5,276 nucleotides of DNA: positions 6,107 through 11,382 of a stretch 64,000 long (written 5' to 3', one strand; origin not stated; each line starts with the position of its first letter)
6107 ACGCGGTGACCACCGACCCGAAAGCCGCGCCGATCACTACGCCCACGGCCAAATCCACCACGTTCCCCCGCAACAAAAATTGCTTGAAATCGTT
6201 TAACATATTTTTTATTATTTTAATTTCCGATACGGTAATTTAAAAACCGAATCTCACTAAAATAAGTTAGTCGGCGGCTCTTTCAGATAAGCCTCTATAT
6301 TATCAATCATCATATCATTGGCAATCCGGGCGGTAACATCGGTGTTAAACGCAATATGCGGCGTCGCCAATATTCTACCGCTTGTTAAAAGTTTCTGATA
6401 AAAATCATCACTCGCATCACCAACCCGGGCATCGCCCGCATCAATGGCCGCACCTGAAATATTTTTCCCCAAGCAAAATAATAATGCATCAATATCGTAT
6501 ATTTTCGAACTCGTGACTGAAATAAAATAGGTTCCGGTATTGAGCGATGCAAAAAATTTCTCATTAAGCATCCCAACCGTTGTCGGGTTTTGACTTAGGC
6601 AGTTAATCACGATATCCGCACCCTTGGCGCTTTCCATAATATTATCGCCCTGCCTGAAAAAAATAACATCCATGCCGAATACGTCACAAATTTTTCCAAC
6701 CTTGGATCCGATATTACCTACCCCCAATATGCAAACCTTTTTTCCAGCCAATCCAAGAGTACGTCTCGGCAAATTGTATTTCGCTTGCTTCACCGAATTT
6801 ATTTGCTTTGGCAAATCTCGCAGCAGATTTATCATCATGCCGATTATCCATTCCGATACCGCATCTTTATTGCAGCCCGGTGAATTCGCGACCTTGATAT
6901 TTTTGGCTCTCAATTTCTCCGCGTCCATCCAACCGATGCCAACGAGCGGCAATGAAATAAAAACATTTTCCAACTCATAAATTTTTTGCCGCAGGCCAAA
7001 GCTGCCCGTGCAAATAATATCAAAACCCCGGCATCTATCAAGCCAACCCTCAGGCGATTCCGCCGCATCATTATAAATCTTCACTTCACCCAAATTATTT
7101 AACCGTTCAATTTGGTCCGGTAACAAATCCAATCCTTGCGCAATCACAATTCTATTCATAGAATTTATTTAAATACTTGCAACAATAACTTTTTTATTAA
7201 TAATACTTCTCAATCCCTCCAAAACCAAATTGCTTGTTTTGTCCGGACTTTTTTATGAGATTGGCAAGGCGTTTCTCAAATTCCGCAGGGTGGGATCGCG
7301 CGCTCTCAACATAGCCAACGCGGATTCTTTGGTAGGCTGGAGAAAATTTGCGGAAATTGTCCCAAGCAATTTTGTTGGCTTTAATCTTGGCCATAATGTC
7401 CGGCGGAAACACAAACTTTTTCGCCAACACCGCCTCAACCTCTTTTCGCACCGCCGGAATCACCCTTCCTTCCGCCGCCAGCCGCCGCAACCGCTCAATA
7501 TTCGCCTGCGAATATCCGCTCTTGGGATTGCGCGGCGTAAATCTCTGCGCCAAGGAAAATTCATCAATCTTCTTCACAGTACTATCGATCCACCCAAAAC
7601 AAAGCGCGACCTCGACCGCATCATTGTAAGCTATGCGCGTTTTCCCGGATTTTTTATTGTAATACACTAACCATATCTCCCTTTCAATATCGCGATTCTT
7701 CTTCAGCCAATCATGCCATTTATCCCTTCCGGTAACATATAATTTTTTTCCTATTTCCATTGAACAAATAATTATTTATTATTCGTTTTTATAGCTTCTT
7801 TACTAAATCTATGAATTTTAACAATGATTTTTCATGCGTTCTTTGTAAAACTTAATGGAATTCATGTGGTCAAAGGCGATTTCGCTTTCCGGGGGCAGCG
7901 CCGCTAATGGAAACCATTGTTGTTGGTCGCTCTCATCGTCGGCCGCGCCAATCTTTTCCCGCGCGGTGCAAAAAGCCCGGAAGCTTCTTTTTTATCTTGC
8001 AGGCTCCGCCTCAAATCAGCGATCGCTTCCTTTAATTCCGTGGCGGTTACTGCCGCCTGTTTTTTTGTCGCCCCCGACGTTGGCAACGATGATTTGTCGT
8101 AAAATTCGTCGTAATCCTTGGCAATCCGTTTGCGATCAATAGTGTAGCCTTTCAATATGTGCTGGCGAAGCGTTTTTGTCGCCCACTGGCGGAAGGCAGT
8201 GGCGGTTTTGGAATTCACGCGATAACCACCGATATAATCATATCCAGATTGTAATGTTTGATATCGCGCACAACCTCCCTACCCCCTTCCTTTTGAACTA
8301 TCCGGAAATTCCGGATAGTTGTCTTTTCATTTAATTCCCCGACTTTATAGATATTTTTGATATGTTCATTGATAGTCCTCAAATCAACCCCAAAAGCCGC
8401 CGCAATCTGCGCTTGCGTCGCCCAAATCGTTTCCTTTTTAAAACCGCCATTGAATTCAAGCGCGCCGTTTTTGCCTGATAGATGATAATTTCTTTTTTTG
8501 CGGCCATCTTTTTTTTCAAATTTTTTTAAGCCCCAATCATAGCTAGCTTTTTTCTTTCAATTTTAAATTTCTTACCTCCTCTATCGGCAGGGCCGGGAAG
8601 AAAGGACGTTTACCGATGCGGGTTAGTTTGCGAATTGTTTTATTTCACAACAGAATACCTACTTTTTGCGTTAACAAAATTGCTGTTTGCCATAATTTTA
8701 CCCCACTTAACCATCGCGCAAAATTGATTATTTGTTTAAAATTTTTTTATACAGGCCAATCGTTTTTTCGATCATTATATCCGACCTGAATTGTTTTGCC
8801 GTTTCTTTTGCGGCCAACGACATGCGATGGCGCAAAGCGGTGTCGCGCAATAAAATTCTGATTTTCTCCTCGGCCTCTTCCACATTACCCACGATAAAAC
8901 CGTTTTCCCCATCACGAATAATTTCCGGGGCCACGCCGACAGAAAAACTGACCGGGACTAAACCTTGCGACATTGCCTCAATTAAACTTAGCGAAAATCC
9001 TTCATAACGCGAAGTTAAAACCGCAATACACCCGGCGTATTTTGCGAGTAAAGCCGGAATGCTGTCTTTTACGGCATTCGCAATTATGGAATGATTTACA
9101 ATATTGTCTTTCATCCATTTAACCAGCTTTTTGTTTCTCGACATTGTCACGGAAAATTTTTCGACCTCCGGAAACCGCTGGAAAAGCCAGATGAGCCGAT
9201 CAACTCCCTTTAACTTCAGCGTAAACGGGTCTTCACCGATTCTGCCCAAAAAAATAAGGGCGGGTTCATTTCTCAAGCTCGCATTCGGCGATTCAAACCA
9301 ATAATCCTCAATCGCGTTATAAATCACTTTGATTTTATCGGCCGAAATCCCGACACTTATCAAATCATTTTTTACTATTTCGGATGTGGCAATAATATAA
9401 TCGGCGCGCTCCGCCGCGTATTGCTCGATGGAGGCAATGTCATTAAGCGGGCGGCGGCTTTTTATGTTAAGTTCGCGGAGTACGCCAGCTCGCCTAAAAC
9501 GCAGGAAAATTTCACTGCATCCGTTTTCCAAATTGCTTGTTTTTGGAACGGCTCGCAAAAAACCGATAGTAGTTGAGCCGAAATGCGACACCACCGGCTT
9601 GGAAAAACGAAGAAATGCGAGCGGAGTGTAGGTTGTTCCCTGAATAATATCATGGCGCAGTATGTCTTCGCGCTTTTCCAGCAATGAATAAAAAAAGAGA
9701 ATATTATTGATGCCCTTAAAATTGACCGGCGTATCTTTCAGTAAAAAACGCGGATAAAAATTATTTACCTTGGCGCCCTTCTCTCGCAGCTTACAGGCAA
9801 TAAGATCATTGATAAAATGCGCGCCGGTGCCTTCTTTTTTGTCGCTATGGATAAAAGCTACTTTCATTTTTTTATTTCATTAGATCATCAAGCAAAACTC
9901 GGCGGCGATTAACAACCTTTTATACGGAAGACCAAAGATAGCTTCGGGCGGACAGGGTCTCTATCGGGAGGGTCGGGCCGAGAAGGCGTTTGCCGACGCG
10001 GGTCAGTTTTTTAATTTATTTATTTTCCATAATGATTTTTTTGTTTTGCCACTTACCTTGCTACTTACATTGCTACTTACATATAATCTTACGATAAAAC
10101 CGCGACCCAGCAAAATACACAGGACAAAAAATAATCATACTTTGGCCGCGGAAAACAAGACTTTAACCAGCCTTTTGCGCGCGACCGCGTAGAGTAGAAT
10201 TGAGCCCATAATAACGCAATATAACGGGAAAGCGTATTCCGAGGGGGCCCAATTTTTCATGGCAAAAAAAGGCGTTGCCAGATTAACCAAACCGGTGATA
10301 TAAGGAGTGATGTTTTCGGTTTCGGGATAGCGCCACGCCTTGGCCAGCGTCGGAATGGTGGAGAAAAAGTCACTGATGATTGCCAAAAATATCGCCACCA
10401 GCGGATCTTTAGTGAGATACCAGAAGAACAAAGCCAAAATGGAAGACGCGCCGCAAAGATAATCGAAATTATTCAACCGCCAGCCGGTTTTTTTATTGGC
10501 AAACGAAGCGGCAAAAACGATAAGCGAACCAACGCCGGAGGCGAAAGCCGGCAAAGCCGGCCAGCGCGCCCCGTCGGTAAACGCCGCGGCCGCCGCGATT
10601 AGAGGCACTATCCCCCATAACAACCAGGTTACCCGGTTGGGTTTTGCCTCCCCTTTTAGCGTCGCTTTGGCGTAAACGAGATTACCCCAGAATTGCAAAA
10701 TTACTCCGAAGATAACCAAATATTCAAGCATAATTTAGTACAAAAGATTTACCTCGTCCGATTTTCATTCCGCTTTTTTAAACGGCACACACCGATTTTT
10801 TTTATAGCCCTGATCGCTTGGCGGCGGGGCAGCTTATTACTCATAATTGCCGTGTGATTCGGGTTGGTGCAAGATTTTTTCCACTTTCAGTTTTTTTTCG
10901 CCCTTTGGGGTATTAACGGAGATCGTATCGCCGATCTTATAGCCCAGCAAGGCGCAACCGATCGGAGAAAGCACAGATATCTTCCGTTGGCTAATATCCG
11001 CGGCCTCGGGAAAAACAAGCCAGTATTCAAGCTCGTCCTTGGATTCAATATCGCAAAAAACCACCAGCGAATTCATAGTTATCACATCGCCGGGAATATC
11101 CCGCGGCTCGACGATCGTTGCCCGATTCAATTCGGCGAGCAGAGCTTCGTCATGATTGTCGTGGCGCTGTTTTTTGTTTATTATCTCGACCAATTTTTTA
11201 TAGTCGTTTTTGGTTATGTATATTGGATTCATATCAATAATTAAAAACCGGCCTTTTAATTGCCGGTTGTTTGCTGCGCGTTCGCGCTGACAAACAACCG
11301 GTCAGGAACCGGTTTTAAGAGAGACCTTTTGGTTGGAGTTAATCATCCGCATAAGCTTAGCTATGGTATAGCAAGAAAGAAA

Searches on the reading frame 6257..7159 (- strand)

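Call 49: search_protein_families(library=pfam, proteins=[window:6257-7159:-], max_evalue=0.001)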
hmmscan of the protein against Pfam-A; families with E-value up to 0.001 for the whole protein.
window:6257-7159:- (300 aa): 2 families
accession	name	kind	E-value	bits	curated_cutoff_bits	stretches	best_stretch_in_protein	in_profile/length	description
PF02826.25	2-Hacid_dh_C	-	2.5e-23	82.8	25.1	1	106-270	1-178/178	D-isomer specific 2-hydroxyacid dehydrogenase, NAD binding domain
PF00389.36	2-Hacid_dh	-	3.6e-08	33.6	24.6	1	12-296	7-129/134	D-isomer specific 2-hydroxyacid dehydrogenase, catalytic domain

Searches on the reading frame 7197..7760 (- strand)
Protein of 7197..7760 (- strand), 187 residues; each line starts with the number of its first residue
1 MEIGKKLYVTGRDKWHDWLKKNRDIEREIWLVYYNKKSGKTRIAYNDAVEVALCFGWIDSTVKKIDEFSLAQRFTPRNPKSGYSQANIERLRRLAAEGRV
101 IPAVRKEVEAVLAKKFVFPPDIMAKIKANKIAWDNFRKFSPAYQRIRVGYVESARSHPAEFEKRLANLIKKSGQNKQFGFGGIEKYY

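Call 49: search_protein_families(library=pfam, proteins=[window:7197-7760:-], max_evalue=0.001)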
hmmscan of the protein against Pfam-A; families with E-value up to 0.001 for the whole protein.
window:7197-7760:- (187 aa): 1 family
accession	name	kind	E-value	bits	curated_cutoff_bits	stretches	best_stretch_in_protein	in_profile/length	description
PF13376.11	OmdA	-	2.9e-11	43.6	25.6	1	116-174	2-59/60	Bacteriocin-protection, YdeI or OmpD-Associated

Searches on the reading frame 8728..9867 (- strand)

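Call 49: search_protein_families(library=pfam, proteins=[window:8728-9867:-], max_evalue=0.001)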
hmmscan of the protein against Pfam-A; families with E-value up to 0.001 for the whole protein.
window:8728-9867:- (379 aa): 3 families
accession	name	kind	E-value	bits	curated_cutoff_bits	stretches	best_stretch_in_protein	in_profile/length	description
PF00534.26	Glycos_transf_1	-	3.2e-19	69.6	26.4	1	218-355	26-171/172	Glycosyl transferases group 1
PF13692.12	Glyco_trans_1_4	-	8.7e-16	58.9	27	1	202-342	2-142/142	Glycosyl transferases group 1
PF13439.12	Glyco_transf_4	-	1.2e-09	38.8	28.5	1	47-187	48-167/170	Glycosyltransferase Family 4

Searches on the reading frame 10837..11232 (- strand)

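Call 49: search_protein_families(library=pfam, proteins=[window:10837-11232:-], max_evalue=0.001)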
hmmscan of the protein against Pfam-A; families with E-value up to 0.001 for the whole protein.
window:10837-11232:- (131 aa): 2 families
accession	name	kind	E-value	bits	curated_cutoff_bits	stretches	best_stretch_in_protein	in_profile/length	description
PF01272.25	GreA_GreB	-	2.4e-21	75.9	26.9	1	47-120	2-75/77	Transcription elongation factor, GreA/GreB, C-term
PF14760.11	Rnk_N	-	3.3e-07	31.1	23.7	1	3-41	2-41/41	Rnk N-terminus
